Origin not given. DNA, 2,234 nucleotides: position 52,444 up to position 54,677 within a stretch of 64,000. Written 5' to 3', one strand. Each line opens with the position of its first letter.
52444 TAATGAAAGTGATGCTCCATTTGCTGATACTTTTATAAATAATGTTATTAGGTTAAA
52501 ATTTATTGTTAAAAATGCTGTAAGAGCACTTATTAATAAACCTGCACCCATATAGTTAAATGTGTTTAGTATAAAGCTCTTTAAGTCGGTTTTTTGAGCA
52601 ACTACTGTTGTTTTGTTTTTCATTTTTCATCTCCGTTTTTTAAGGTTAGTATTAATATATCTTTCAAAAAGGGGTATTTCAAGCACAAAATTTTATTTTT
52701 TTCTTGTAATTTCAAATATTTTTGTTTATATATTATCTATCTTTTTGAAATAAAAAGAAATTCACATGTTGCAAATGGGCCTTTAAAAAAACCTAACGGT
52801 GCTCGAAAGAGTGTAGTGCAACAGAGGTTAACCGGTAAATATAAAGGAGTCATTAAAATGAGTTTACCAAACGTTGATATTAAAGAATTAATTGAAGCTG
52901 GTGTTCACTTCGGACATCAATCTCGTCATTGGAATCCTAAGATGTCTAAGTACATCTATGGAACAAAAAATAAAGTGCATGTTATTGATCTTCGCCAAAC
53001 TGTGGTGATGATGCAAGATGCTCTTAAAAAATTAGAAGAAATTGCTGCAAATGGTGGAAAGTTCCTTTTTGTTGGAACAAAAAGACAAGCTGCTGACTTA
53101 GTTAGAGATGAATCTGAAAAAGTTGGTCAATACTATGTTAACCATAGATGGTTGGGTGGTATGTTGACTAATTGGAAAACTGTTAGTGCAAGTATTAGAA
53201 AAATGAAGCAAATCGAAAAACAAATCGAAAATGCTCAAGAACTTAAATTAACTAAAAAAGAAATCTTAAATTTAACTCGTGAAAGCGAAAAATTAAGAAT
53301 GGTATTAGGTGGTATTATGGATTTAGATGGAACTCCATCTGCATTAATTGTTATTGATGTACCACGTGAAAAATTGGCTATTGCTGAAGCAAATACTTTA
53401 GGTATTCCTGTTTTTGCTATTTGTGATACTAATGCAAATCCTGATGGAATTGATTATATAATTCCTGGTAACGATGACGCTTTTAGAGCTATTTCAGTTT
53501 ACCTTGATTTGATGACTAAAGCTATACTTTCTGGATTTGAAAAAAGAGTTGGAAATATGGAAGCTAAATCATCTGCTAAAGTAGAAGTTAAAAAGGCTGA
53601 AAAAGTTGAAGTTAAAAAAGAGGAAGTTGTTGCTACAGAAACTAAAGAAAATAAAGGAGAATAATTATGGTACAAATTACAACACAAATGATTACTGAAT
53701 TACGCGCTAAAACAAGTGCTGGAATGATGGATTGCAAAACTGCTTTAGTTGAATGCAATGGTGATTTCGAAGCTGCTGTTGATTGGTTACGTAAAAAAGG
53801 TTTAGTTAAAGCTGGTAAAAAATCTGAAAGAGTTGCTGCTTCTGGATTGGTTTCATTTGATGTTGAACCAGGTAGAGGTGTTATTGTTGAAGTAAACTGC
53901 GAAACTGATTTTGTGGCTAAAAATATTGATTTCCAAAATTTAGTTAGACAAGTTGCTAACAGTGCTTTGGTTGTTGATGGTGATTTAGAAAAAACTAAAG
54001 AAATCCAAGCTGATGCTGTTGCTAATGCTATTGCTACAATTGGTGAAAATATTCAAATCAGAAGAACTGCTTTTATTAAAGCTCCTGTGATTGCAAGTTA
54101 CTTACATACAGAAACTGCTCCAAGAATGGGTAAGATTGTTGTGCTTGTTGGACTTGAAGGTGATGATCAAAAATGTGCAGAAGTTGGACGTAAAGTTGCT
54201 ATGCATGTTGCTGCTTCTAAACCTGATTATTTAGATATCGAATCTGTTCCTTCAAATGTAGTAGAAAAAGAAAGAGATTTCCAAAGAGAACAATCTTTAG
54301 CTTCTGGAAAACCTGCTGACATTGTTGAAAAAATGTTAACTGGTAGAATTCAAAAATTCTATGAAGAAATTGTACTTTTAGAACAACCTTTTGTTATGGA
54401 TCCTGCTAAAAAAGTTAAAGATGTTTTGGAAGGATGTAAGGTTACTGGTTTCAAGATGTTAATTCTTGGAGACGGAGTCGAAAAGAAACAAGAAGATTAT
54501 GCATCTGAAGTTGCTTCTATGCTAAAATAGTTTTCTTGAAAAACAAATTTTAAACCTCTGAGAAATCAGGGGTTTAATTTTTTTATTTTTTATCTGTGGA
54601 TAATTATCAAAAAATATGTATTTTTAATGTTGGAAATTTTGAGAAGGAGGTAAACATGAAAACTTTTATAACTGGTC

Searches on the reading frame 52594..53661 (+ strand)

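Call 103: search_protein_families(library=pfam, proteins=[window:52594-53661:+], max_evalue=0.0001)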
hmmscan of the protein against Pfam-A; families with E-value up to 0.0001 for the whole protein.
window:52594-53661:+ (356 aa): 1 family
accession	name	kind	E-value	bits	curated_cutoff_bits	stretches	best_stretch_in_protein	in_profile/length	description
PF00318.25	Ribosomal_S2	-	2.4e-88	295.4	26.1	1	99-314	1-216/216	Ribosomal protein S2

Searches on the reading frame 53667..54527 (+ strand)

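Call 103: search_protein_families(library=pfam, proteins=[window:53667-54527:+], max_evalue=0.0001)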
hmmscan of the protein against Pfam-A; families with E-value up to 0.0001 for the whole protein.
window:53667-54527:+ (287 aa): 1 family
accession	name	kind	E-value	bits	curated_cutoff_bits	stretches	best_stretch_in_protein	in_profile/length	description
PF00889.24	EF_TS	-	3.5e-62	210.1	27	1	71-265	1-200/204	Elongation factor TS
